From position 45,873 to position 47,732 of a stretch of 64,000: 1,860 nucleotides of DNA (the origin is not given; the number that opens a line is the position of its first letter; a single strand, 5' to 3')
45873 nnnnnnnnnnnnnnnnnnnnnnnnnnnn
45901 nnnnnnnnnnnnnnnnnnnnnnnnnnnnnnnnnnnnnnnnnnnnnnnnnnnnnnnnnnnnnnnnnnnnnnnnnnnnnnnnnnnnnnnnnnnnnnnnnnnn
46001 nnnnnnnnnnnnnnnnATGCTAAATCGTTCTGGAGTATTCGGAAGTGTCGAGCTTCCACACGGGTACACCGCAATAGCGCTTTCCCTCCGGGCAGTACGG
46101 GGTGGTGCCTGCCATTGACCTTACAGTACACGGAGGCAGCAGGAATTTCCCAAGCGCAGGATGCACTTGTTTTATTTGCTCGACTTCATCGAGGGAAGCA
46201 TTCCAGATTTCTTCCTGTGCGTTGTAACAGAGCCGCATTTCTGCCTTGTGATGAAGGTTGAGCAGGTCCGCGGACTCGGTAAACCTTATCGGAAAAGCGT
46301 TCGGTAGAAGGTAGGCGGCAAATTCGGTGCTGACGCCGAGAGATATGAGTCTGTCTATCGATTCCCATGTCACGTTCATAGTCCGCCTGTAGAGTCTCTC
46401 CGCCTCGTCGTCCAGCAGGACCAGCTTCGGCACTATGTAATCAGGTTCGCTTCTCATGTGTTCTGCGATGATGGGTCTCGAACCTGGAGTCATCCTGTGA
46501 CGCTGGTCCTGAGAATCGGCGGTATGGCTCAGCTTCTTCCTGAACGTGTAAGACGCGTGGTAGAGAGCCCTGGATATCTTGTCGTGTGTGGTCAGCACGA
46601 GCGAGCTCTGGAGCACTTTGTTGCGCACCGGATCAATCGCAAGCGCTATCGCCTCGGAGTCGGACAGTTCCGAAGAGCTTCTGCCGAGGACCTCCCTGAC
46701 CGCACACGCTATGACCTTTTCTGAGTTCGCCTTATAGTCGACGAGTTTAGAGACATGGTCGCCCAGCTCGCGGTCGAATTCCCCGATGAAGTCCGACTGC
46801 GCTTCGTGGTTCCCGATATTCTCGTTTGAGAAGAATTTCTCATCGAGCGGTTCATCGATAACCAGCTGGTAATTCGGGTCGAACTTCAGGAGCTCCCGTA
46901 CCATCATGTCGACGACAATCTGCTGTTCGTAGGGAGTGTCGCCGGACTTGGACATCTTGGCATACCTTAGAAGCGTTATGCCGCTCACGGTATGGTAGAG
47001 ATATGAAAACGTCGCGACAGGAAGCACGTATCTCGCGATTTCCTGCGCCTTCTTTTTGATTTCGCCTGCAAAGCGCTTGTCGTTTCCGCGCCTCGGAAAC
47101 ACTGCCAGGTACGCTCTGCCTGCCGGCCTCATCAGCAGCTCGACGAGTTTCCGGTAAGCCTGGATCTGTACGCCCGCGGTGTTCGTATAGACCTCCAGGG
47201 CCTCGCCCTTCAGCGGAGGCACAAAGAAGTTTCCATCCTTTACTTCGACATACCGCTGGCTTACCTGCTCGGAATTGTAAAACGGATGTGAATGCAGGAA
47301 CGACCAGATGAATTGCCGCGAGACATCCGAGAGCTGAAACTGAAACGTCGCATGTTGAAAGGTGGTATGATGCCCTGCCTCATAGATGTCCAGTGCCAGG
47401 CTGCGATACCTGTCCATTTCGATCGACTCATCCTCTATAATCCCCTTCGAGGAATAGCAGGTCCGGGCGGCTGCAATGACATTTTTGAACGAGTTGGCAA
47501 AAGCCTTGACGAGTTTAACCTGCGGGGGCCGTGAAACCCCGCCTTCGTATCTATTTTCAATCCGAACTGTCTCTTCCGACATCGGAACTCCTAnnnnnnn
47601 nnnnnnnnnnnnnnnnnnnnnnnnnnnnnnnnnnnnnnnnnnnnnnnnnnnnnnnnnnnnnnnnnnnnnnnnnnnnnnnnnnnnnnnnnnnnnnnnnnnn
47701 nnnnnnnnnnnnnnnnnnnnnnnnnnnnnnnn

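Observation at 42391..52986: Six-gene, gap-free operon: mutS, HerA-like ATPase, GAF-PP2C phosphatase, tandem ThyX-like, orphan histidine kinase, UvrD-like helicase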

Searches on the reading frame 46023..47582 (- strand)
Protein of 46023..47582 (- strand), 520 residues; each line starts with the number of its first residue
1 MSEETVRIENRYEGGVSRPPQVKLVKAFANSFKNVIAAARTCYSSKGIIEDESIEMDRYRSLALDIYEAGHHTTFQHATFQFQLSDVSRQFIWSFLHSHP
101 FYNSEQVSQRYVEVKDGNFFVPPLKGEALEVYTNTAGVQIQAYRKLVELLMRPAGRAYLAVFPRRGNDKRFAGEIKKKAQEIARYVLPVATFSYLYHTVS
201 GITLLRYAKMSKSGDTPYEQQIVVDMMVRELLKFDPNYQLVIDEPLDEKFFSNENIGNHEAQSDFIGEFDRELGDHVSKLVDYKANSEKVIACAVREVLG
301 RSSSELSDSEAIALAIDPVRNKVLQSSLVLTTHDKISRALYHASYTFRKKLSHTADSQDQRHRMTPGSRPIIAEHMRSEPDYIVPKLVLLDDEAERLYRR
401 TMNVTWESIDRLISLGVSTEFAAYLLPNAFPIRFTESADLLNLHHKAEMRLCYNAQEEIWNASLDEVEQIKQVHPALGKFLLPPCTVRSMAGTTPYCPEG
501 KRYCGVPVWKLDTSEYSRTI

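Call 3: search_protein_families(library=pfam, proteins=[window:46023-47582:-], max_evalue=0.01)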
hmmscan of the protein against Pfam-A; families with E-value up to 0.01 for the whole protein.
window:46023-47582:- (520 aa): 1 family
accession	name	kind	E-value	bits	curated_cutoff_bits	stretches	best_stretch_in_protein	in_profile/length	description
PF02511.20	Thy1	-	1.4e-54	185.2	24.8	2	23-236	1-190/191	Thymidylate synthase complementing protein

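Call 4: search_protein_families(library=ncbifam, proteins=[window:46023-47582:-], max_evalue=0.01)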
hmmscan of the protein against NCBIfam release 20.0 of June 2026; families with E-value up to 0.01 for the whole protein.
window:46023-47582:- (520 aa): 1 family
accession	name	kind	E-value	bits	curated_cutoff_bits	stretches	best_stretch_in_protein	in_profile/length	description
TIGR02170.1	thyX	equivalog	1.7e-27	96.3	87.9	2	22-236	2-205/211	FAD-dependent thymidylate synthase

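Call 5: search_protein_families(library=padloc, proteins=[window:46023-47582:-], max_evalue=0.001)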
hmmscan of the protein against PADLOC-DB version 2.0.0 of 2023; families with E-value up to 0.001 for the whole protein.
window:46023-47582:- (520 aa): 0 families

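Call 64: search_solved_structures(query=window:46023-47582:-, max_evalue=0.001, show_alignments=1)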
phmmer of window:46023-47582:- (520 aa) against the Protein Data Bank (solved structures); distinct sequences matched with E-value up to 0.001: 13.
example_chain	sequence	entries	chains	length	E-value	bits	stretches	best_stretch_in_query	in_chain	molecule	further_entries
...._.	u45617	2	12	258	1.5e-07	33.6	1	38-145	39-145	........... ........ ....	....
2af6_A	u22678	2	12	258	2.8e-07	32.8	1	38-144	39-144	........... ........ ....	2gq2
4p5a_A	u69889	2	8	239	0.00014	23.8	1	22-211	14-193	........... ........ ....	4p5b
5iot_A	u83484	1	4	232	0.00015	23.7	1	23-221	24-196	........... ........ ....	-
4gtl_A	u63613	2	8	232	0.0002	23.4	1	23-221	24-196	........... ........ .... | Thymidylate synthase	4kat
1kq4_A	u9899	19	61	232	0.00027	22.9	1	22-220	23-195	HYPOTHETICAL PROTEIN TM0449 | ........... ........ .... | Flavin-dependent thymidylate synthase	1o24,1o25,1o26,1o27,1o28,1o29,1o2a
5chp_A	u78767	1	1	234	0.00028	22.9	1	23-220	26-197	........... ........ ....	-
3n0b_A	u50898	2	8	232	0.00038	22.4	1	22-220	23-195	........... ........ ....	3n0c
3g4a_A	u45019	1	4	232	0.00066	21.6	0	23-220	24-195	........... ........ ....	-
3fnn_A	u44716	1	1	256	0.00086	21.3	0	63-190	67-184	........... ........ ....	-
3ge9_A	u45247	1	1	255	0.00087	21.3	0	64-190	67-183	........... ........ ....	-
6j61_A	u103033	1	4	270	0.00088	21.2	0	388-472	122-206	Flavin-dependent thymidylate synthase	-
8rep_A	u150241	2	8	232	0.00092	21.2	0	22-220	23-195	Flavin-dependent thymidylate synthase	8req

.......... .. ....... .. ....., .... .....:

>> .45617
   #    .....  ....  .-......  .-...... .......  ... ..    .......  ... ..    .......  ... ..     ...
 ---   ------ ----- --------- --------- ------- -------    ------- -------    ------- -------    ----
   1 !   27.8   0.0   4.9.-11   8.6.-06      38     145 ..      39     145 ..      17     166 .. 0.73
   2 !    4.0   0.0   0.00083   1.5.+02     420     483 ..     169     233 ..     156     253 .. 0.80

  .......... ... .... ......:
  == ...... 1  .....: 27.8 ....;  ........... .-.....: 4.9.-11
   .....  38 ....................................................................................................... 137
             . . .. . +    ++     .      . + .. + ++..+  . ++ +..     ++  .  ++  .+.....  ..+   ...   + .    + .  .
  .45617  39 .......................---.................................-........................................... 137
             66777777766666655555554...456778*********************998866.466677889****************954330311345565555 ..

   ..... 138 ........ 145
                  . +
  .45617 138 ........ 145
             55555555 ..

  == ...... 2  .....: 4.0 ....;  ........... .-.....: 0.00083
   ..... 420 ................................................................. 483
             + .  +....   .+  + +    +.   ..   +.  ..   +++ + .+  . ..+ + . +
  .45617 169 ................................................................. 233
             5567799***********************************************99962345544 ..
